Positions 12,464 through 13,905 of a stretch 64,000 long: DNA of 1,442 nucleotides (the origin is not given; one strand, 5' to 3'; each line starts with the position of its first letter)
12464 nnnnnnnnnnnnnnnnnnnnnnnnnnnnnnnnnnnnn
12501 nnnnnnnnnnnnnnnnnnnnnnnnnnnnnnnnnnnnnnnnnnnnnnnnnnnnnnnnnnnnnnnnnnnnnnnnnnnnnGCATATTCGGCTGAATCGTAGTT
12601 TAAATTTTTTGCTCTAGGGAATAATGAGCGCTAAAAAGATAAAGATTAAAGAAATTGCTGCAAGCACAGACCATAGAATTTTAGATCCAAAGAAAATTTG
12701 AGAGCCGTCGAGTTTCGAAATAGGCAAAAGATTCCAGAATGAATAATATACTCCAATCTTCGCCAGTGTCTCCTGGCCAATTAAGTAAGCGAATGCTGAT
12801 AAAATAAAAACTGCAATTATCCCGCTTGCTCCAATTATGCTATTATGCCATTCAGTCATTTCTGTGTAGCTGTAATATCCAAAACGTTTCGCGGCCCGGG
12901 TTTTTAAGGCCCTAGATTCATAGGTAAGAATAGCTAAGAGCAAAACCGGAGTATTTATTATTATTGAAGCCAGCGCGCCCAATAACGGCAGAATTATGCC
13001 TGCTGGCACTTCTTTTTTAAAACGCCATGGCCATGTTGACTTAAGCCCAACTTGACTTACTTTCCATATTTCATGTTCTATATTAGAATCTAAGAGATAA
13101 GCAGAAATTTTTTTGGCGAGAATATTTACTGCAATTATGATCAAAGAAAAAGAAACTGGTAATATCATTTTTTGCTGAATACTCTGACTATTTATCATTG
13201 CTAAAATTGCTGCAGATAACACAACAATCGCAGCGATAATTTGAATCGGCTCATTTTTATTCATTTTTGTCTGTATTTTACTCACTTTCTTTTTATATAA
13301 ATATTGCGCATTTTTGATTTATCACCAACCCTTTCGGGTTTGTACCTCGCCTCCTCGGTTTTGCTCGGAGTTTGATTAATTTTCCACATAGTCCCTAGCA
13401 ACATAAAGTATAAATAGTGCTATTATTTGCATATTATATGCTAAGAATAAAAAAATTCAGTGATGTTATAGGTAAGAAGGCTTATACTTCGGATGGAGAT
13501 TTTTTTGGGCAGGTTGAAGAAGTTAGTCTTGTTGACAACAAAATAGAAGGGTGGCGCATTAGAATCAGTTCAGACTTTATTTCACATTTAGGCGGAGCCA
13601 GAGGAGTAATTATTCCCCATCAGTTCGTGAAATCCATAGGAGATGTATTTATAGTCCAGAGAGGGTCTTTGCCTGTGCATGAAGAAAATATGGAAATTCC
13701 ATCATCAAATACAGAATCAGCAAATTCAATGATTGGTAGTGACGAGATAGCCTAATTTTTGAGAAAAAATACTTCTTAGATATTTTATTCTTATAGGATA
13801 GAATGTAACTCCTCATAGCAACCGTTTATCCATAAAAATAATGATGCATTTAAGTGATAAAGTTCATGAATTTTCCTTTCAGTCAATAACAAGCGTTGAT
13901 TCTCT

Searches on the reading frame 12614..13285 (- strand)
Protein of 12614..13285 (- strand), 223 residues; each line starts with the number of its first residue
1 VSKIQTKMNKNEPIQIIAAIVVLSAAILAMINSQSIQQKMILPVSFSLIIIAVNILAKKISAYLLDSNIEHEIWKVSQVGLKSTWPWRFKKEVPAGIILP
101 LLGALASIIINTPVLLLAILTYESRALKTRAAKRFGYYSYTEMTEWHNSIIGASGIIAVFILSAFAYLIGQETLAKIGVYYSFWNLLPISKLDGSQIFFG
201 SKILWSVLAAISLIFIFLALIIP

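Call 4: search_protein_families(library=pfam, max_evalue=0.01, proteins=[window:12614-13285:-])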
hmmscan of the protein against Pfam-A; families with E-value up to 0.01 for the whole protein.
window:12614-13285:- (223 aa): 1 family
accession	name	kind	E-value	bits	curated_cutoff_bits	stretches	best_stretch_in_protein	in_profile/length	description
PF02163.28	Peptidase_M50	-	2.3e-05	24.3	27.2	0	174-200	166-192/221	Peptidase family M50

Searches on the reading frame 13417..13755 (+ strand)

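Call 4: search_protein_families(library=pfam, max_evalue=0.01, proteins=[window:13417-13755:+])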
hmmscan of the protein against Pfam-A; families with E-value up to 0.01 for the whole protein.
window:13417-13755:+ (112 aa): 1 family
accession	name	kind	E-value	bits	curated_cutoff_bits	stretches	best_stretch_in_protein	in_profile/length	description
PF05239.21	PRC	-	5.5e-06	26.7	21.2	1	13-81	5-72/78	PRC-barrel domain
